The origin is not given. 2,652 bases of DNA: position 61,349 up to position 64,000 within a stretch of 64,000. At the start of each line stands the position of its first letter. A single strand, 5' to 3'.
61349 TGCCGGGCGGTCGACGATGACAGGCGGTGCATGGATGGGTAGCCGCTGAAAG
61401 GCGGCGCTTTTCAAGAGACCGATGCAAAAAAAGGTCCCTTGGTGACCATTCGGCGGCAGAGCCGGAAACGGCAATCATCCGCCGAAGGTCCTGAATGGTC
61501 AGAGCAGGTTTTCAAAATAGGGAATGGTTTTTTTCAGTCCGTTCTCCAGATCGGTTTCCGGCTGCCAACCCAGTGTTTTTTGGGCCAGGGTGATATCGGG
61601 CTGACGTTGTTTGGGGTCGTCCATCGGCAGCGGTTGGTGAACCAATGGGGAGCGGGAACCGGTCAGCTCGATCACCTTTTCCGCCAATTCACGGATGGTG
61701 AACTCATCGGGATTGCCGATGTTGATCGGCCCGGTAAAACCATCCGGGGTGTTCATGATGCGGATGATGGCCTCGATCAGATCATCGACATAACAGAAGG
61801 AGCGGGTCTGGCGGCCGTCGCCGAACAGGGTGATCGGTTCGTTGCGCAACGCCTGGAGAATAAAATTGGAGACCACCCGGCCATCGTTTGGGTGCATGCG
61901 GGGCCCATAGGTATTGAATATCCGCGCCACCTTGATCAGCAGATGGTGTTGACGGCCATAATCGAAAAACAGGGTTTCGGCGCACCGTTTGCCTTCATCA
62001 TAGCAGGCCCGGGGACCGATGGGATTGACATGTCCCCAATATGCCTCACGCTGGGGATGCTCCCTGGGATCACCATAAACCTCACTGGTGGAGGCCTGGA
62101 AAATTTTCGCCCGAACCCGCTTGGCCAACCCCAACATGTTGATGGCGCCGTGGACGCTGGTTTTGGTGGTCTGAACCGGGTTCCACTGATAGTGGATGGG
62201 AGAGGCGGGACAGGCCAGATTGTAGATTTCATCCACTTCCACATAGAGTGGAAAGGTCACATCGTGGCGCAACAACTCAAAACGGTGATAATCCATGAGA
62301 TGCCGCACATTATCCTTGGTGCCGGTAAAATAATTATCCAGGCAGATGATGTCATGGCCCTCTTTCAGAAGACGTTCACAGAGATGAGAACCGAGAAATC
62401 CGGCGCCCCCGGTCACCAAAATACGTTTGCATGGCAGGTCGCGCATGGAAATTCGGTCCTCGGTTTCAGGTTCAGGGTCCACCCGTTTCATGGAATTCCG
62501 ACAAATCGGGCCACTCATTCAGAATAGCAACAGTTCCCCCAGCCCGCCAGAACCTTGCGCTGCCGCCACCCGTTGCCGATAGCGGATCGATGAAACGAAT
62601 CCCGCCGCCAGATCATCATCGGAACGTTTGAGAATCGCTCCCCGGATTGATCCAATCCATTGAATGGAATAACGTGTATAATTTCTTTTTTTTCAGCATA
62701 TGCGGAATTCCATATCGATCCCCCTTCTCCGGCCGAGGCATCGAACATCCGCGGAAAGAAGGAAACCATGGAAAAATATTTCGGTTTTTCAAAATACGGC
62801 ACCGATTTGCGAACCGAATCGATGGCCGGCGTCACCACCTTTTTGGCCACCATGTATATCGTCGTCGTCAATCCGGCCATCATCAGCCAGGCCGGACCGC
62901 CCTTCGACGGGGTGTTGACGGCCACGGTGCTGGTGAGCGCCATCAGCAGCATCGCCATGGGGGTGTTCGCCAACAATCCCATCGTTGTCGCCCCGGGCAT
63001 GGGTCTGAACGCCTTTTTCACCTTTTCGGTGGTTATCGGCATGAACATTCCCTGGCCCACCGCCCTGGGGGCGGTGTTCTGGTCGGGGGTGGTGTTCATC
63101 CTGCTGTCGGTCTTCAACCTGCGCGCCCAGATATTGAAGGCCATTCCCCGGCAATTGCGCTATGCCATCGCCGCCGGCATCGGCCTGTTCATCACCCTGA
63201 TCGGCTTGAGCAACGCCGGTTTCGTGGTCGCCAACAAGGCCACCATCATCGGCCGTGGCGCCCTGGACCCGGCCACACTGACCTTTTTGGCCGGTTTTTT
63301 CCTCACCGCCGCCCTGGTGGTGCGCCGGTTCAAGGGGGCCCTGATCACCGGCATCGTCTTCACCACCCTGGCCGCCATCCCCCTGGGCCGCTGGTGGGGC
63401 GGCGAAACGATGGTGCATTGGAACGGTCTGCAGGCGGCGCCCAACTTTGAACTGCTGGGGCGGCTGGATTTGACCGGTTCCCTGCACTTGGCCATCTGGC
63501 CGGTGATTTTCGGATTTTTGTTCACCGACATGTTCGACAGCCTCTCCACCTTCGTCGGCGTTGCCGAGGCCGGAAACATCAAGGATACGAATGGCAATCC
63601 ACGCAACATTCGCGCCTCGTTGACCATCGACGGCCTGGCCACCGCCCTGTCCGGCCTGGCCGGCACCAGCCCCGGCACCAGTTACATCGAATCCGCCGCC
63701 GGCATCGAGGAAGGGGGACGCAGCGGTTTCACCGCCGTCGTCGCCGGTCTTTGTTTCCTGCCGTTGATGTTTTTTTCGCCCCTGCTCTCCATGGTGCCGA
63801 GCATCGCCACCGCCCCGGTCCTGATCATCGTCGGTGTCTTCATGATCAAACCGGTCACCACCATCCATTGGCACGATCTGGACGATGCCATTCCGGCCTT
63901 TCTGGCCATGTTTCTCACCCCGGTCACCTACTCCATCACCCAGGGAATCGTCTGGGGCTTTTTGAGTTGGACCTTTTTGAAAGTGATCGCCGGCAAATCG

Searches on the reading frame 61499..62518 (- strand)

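Call 22: search_protein_families(library=pfam, proteins=[window:61499-62518:-], max_evalue=0.001)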
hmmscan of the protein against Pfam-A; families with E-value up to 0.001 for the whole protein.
window:61499-62518:- (339 aa): 6 families
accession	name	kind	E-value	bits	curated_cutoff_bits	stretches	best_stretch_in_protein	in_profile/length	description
PF01370.27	Epimerase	-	8.7e-51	173.1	20.9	1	33-268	1-240/240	NAD dependent epimerase/dehydratase family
PF16363.11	GDP_Man_Dehyd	-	2.1e-50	172.5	27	1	34-331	1-332/332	GDP-mannose 4,6 dehydratase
PF07993.18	NAD_binding_4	-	1.5e-08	34.6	20.1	0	35-60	1-29/258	Male sterility protein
PF01073.25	3Beta_HSD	-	2.2e-08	33.9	22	1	34-252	1-226/280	3-beta hydroxysteroid dehydrogenase/isomerase family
PF04321.23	RmlD_sub_bind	-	3.9e-08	33.2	27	1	32-293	2-238/287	RmlD substrate binding domain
PF02719.21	Polysacc_synt_2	-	5.3e-07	29.6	20.2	0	169-289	134-250/293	Polysaccharide biosynthesis protein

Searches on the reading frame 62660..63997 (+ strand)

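Call 83: search_protein_families(library=pfam, proteins=[window:62660-63997:+], max_evalue=0.05)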
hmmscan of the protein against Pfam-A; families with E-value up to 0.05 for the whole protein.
window:62660-63997:+ (446 aa): 1 family
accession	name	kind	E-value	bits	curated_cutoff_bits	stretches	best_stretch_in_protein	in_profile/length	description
PF00860.26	Xan_ur_permease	-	4.1e-42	144.7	27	1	53-429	3-386/389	Permease family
